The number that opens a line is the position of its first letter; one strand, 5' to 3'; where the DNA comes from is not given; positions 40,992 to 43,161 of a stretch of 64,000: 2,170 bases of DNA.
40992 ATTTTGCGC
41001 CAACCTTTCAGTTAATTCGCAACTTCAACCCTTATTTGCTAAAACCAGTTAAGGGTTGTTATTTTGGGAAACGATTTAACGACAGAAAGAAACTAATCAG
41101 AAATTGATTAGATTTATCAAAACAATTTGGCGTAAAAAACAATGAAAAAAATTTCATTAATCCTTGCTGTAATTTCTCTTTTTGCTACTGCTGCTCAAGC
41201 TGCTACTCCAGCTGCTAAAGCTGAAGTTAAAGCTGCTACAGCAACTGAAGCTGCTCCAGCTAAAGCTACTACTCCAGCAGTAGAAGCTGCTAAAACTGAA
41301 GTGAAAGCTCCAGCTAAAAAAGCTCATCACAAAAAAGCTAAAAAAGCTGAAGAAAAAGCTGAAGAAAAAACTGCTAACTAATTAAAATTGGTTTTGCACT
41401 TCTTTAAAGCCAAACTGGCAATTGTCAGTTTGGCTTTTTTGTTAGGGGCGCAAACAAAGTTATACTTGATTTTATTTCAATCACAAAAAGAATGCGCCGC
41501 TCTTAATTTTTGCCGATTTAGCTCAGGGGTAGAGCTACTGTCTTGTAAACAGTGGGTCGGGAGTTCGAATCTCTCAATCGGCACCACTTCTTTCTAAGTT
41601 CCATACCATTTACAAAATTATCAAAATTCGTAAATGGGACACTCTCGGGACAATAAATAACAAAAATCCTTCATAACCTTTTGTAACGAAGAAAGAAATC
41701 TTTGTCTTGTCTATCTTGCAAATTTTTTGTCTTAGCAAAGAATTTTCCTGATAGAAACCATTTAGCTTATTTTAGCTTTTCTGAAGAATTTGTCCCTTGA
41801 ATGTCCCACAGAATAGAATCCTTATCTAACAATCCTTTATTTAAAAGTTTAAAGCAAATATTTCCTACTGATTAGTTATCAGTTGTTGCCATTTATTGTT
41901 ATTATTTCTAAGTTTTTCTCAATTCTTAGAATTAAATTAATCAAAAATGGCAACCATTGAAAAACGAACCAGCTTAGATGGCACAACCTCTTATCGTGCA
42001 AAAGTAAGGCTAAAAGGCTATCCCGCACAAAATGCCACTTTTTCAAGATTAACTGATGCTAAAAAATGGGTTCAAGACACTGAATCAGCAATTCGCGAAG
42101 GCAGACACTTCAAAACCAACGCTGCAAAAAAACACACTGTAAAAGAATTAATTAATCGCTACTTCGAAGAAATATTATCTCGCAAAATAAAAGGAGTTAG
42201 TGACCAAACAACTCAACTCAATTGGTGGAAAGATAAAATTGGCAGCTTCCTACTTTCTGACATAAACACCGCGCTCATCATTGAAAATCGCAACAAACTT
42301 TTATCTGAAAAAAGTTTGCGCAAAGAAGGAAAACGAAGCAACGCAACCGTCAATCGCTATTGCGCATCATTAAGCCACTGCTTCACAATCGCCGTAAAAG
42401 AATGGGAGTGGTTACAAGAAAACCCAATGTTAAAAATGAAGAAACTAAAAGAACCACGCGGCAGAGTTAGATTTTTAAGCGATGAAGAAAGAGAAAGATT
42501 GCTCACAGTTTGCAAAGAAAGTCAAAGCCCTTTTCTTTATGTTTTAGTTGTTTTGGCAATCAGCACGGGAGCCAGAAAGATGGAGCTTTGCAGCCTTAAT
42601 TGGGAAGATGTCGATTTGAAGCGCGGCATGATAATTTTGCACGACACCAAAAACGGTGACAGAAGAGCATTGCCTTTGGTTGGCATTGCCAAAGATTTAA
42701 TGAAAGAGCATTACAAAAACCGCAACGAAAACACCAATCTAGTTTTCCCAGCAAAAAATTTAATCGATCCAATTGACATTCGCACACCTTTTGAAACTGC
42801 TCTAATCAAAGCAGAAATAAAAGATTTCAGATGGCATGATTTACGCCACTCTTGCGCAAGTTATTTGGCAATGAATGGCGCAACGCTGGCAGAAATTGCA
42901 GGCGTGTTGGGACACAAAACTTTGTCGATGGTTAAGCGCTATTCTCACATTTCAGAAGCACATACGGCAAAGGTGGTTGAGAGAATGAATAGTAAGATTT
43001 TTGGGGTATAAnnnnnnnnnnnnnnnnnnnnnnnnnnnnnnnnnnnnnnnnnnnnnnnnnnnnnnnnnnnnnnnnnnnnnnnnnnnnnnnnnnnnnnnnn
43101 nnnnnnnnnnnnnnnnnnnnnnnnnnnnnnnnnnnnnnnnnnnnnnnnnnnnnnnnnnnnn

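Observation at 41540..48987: Intact-looking 7.4 kb integrative island in tRNA-Thr(UGU) with perfect 47-bp att repeats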

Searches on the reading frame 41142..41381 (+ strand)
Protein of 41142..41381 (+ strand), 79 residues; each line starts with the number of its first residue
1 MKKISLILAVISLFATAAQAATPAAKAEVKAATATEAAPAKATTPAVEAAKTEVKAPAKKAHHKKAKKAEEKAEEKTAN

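Call 12: find_encoding_contigs(protein=window:41142-41381:+, flank=10000, max_places=10)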
Protein window:41142-41381:+ (79 aa): 9 contigs read that carry it; 3 places shown.
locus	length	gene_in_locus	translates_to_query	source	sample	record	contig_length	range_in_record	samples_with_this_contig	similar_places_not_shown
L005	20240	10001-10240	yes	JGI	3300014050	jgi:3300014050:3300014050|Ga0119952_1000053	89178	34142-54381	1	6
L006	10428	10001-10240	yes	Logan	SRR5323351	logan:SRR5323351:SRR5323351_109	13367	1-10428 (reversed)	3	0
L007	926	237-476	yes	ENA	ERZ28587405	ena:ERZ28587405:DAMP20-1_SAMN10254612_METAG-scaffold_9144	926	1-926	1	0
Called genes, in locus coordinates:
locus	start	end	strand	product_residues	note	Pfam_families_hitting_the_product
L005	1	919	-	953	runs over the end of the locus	PF00005:ABC_tran (faint), PF02463:SMC_N (faint), PF20703:nSTAND1 (faint), PF17760:UvrA_inter, PF17755:UvrA_DNA-bind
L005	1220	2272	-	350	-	PF12849:PBP_like_2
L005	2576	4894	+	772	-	PF08478:POTRA_1 (faint), PF07244:POTRA, PF01103:Omp85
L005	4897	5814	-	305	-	PF13393:tRNA-synt_His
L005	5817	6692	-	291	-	PF03167:UDG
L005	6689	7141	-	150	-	PF22811:Zn_ribbon_NrdR, PF03477:ATP-cone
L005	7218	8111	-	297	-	PF03462:PCRF, PF00472:RF-1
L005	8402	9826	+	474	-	PF01134:GIDA (weak), PF01266:DAO (faint), PF03486:HI0933_like (faint), PF07992:Pyr_redox_2, PF12831:FAD_oxidored (weak), PF13738:Pyr_redox_3, PF00070:Pyr_redox, PF02852:Pyr_redox_dim, +1 more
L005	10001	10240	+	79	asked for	-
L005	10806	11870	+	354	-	PF24624:Int_N (weak), PF00589:Phage_integrase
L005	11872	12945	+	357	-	-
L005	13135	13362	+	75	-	-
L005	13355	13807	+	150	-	PF22324:HTH_91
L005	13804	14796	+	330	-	PF13481:AAA_25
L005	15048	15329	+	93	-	-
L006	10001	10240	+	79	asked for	-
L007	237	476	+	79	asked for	-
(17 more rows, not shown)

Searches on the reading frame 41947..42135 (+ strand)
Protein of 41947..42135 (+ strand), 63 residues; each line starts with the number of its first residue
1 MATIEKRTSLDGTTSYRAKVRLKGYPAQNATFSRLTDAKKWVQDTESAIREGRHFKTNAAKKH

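Call 112: search_protein_families(library=pfam, proteins=[window:41947-42135:+], max_evalue=5)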
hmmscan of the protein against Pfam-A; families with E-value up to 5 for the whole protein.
window:41947-42135:+ (63 aa): 0 families

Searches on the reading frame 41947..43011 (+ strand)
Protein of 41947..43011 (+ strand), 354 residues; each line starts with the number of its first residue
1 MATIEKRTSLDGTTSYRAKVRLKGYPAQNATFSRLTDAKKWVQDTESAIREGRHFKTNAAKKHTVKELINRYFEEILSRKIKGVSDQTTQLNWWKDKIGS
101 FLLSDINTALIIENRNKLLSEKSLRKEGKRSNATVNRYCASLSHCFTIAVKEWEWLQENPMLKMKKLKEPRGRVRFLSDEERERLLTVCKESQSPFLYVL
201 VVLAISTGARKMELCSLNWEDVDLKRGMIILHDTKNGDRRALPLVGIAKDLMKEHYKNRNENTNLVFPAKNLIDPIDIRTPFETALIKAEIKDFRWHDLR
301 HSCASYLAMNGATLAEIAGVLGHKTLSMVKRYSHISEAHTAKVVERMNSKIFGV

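Call 8: search_protein_families(library=pfam, proteins=[window:41947-43011:+], max_evalue=0.01)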
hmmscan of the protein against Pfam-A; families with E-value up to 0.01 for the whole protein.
window:41947-43011:+ (354 aa): 2 families
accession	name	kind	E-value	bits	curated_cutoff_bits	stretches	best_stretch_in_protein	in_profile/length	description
PF00589.27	Phage_integrase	-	1.1e-31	110.3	27.1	1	176-338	2-171/172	Phage integrase family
PF24624.1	Int_N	-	1.7e-06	29.1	27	1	64-168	4-100/100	Phage integrase, N-terminal domain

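Call 9: search_protein_families(library=phrogs, proteins=[window:41947-43011:+], max_evalue=0.01)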
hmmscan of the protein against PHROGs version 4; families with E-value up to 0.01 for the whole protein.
window:41947-43011:+ (354 aa): 11 families
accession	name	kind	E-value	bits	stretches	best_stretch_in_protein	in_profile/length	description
phrog_1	-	integration and excision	1.9e-64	220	1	10-352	118-452/611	integrase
phrog_216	-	integration and excision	2.2e-39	136.4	1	129-349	6-238/301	integrase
phrog_35951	-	unknown function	2e-12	48.4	1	282-347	9-74/97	-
phrog_7685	-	integration and excision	6.4e-10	40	1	235-348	125-236/240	integrase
phrog_7244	-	integration and excision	5.9e-09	36.6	1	59-244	69-243/263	integrase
phrog_22184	-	unknown function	7.3e-09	36.5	1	3-237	5-249/254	-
phrog_37709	-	unknown function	3.9e-08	34.3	1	137-228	23-108/116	-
phrog_25190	-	integration and excision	1e-06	30.1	1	263-330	20-83/109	integrase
phrog_24633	-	unknown function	0.00092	19.4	1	295-336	219-260/367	-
phrog_9208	-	integration and excision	0.0058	17.5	1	296-339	190-233/241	integrase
phrog_7269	-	integration and excision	0.0063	17.4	0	297-339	31-73/89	integrase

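Call 10: list_cluster_members(proteins=[window:41947-43011:+, window:43001-44086:+, window:44276-44503:+, window:44448-44948:+, window:44945-45937:+, window:46189-46470:+, window:46475-46687:-, window:46761-47306:+, window:47350-48003:+, window:48074-48601:+])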
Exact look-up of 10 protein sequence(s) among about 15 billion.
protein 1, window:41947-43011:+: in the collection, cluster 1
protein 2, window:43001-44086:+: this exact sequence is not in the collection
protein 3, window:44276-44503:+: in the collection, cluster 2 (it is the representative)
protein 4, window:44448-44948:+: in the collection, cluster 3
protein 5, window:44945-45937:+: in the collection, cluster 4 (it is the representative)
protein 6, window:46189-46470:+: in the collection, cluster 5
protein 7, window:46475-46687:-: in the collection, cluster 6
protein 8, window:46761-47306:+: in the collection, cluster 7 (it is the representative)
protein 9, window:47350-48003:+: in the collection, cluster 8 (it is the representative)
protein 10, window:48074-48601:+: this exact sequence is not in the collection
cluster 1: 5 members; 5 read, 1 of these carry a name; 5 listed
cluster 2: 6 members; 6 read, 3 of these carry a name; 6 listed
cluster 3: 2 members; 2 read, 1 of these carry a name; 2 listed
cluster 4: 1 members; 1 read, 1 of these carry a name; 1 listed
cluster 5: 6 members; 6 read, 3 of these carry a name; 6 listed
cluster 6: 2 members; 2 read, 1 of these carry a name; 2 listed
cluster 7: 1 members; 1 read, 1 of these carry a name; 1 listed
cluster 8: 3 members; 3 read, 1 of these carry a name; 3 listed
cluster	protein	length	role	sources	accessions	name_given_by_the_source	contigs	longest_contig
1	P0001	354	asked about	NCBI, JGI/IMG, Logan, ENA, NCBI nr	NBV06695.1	MAG: site-specific integrase [Proteobacteria bacterium] | site-specific integrase [Pseudomonadota bacterium]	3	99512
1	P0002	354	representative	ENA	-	-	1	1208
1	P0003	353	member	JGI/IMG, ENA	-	-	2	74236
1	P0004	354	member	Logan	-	-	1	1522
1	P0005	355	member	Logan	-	-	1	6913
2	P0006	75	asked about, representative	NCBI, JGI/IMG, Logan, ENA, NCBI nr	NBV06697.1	MAG: hypothetical protein EBS06_05625 [Proteobacteria bacterium] | hypothetical protein [Pseudomonadota bacterium]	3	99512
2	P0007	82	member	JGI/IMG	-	hypothetical protein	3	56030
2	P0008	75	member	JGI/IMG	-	hypothetical protein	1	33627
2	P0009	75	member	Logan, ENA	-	-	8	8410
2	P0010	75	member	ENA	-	-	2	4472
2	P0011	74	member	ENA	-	-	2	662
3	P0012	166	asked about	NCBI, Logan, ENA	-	-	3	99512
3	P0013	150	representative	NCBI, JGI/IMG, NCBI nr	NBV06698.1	MAG: hypothetical protein EBS06_05630 [Proteobacteria bacterium] | hypothetical protein [Pseudomonadota bacterium]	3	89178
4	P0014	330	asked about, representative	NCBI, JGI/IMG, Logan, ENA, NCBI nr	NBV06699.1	MAG: RNA polymerase subunit sigma-70 [Proteobacteria bacterium] | RNA polymerase subunit sigma-70 [Pseudomonadota bacterium]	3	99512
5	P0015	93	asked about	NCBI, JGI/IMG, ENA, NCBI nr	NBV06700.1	MAG: hypothetical protein EBS06_05640 [Proteobacteria bacterium] | hypothetical protein [Pseudomonadota bacterium]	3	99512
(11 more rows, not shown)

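Call 17: search_protein_families(library=ncbifam, proteins=[window:41947-43011:+], max_evalue=0.05)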
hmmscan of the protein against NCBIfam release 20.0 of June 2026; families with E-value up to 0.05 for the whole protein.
window:41947-43011:+ (354 aa): 11 families
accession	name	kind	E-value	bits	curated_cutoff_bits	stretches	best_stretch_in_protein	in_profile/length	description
NF040815.2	recomb_XerA_Arch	equivalog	1.1e-30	107.1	220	1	80-341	8-260/263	site-specific tyrosine recombinase/integron integrase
TIGR02224.1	recomb_XerC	equivalog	1.3e-22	80.6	335.15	1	126-346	57-288/295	tyrosine recombinase XerC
TIGR02225.1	recomb_XerD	equivalog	4.2e-21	75.5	329.6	1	124-347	52-286/290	site-specific tyrosine recombinase XerD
NF001399.0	PRK00283.1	subfamily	2.7e-17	63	279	1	119-346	57-294/300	tyrosine recombinase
TIGR02249.1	integrase_gron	subfamily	5.7e-13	48.9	265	2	126-258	55-179/315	integron integrase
NF002331.0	PRK01287.1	subfamily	1.7e-11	43.7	371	1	64-345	25-322/365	site-specific tyrosine recombinase XerC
NF007371.0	PRK09871.1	subfamily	1.2e-10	41.3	222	2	173-247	3-78/198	tyrosine-type DNA invertase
NF003462.0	PRK05084.1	equivalog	2.6e-10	39.6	267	1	200-348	200-357/360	tyrosine recombinase XerS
NF007370.0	PRK09870.1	subfamily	2.3e-07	30.7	221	1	173-332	9-176/200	tyrosine-type DNA invertase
NF011946.0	PRK15417.1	equivalog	1.2e-05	24.6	435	0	282-347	261-327/337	integron integrase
NF041502.1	integrase_1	equivalog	0.0087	14.8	350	0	299-351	324-376/484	site-specific integrase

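Call 18: search_protein_families(library=padloc, proteins=[window:41947-43011:+], max_evalue=0.01)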
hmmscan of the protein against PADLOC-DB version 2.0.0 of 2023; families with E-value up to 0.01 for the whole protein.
window:41947-43011:+ (354 aa): 0 families
